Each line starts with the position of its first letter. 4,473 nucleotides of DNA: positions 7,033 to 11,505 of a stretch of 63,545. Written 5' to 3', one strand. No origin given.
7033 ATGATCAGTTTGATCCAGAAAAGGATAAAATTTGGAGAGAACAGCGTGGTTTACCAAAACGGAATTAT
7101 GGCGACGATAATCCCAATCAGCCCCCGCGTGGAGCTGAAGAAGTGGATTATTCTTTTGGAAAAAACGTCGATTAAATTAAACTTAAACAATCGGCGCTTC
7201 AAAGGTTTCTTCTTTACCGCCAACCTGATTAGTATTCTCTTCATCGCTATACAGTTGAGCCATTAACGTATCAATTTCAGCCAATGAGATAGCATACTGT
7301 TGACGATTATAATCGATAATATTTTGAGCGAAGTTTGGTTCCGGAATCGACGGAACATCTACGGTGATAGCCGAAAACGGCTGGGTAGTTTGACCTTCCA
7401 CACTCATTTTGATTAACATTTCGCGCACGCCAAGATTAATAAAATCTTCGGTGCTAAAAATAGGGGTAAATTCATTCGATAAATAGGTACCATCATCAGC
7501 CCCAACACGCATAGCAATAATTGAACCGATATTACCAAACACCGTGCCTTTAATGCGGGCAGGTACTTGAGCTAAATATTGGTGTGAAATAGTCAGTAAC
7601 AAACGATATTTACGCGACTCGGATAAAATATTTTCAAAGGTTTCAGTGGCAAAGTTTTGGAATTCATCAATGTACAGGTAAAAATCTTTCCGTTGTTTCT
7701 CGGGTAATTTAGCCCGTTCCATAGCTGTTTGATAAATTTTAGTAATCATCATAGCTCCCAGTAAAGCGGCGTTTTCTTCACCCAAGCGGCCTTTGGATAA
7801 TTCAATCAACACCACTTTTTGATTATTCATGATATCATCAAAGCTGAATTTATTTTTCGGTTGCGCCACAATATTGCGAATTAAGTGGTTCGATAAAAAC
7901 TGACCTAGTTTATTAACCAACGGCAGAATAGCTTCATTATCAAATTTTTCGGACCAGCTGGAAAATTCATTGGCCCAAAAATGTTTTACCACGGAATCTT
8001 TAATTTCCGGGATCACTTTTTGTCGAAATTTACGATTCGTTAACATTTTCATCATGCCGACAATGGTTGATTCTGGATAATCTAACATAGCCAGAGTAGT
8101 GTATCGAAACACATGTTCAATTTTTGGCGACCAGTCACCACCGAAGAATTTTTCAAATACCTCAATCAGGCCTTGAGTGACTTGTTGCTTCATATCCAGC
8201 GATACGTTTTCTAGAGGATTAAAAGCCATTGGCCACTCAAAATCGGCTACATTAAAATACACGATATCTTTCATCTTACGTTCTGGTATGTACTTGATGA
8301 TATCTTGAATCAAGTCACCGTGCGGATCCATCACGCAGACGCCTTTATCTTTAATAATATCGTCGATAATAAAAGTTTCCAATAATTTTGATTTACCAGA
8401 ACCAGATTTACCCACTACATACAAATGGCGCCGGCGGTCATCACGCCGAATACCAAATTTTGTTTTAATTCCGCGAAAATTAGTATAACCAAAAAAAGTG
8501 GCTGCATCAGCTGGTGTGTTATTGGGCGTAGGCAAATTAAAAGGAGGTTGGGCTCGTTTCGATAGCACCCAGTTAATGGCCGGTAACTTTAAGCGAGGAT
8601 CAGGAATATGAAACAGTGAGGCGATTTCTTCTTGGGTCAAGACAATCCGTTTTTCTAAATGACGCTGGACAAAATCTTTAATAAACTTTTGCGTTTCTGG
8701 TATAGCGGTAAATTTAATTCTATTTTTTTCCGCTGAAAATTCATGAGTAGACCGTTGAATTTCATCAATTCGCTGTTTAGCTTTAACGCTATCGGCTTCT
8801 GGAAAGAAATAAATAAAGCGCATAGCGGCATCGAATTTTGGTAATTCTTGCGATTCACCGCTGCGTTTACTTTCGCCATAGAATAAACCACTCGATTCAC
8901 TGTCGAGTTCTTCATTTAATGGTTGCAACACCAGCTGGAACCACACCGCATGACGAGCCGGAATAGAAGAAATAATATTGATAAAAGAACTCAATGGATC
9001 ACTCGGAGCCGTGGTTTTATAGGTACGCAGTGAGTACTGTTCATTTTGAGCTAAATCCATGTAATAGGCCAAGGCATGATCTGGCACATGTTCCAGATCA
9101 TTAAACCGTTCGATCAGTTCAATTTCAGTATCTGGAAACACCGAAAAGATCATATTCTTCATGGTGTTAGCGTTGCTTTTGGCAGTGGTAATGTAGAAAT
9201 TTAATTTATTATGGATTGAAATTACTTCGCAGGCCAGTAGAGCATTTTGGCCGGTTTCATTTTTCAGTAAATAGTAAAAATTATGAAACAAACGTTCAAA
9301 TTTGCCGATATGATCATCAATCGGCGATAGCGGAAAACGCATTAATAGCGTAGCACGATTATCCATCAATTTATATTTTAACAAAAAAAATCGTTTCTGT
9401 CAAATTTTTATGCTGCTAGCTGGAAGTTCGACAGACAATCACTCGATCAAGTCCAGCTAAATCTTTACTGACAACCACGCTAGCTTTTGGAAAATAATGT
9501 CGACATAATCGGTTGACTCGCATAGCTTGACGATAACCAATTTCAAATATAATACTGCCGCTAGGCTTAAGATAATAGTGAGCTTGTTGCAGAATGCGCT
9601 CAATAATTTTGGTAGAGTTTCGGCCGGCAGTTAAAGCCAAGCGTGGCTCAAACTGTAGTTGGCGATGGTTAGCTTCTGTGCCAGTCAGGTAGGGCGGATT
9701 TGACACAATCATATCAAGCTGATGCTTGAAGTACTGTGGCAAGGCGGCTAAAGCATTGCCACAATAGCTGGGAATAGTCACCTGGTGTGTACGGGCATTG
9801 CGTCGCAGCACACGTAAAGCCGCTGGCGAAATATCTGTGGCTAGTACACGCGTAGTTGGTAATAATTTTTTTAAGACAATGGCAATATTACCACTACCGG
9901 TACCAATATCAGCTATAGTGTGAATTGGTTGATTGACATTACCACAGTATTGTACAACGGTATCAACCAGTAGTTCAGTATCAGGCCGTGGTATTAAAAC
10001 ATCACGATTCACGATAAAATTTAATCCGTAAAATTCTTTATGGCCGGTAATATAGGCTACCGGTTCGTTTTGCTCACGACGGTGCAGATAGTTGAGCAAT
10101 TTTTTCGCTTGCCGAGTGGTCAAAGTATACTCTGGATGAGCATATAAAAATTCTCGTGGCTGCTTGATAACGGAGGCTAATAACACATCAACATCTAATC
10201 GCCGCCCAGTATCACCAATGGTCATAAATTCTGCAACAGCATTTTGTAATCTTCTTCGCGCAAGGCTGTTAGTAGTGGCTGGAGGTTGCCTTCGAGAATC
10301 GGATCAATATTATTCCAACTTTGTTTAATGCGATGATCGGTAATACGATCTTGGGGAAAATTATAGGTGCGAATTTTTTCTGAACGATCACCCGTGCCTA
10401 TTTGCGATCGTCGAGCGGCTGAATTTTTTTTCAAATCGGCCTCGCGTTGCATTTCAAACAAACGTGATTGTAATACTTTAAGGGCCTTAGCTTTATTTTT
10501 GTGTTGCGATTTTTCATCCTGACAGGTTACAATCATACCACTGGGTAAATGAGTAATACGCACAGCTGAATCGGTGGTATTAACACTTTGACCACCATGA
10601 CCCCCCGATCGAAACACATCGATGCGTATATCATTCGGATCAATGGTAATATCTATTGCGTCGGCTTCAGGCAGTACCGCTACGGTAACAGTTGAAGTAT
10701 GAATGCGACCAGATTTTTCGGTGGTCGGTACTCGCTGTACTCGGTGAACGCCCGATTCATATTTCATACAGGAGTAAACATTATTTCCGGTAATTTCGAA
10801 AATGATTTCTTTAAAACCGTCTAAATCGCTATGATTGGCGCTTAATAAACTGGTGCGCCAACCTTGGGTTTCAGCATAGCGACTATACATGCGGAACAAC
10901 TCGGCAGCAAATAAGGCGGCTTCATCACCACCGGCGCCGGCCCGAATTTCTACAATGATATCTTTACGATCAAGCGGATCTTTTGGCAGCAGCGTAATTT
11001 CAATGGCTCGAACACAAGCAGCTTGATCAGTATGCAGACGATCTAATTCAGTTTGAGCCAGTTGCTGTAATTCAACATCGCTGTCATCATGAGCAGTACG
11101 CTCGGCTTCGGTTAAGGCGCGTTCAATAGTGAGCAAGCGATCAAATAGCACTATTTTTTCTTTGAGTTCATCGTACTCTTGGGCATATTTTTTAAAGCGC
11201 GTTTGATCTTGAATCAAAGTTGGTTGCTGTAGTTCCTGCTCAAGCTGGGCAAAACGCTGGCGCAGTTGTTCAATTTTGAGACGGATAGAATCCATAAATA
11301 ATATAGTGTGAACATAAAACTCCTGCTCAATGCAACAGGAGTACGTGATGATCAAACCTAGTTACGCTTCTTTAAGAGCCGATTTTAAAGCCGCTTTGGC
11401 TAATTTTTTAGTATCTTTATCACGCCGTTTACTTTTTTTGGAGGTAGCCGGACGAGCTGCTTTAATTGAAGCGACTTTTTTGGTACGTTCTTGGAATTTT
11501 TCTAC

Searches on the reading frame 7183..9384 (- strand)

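Call 56: search_protein_families(library=pfam, proteins=[window:7183-9384:-], max_evalue=0.0001)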
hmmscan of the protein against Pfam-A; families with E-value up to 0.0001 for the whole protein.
window:7183-9384:- (733 aa): 1 family
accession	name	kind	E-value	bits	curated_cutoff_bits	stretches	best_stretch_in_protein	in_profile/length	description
PF01935.23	DUF87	-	8.8e-06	26.4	23.2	1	318-531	23-203/220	Helicase HerA, central domain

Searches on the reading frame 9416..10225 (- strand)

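Call 56: search_protein_families(library=pfam, proteins=[window:9416-10225:-], max_evalue=0.0001)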
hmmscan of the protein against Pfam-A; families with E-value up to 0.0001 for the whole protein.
window:9416-10225:- (269 aa): 8 families
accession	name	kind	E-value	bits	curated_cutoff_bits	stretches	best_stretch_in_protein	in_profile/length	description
PF05175.20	MTS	-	1.8e-16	60.7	23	1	100-186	31-115/170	Methyltransferase small domain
PF17827.6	PrmC_N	-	6.9e-13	49.4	23.4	1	9-61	19-71/71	PrmC N-terminal domain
PF13649.12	Methyltransf_25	-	1e-09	39.4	27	1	104-176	1-71/97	Methyltransferase domain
PF13847.12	Methyltransf_31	-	8.2e-09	35.7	27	1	103-228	6-110/145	Methyltransferase domain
PF06325.19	PrmA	-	3.8e-08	33.6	22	1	94-176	155-233/296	Ribosomal protein L11 methyltransferase (PrmA)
PF08242.18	Methyltransf_12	-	1e-06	29.8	30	1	106-175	2-71/98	Methyltransferase domain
PF08241.18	Methyltransf_11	-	1.8e-06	28.9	21.2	1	106-176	2-67/95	Methyltransferase domain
PF02390.23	Methyltransf_4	-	9.3e-05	22.4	24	0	103-174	4-77/173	Putative methyltransferase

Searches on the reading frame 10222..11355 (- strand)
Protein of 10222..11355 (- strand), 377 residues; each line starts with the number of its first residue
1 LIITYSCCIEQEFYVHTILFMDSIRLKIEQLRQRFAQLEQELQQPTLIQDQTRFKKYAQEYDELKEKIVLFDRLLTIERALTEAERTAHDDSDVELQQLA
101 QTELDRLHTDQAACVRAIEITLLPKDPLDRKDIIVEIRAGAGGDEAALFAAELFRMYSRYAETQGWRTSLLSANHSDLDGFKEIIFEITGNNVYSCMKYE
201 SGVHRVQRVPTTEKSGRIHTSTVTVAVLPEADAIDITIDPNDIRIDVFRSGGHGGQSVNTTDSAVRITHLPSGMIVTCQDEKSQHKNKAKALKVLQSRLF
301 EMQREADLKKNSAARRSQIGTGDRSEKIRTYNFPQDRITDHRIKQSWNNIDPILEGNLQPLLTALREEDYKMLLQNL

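Call 56: search_protein_families(library=pfam, proteins=[window:10222-11355:-], max_evalue=0.0001)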
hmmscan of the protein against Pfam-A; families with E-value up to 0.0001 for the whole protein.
window:10222-11355:- (377 aa): 3 families
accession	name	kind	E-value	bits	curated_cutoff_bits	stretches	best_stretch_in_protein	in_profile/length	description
PF03462.23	PCRF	-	5.2e-69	232.4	24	1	32-225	2-194/194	PCRF domain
PF00472.26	RF-1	-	2.1e-43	147.4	35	1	233-342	2-116/116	RF-1 domain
PF16326.10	ABC_tran_CTD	-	9.6e-05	23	32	1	23-68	12-57/69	ABC transporter C-terminal domain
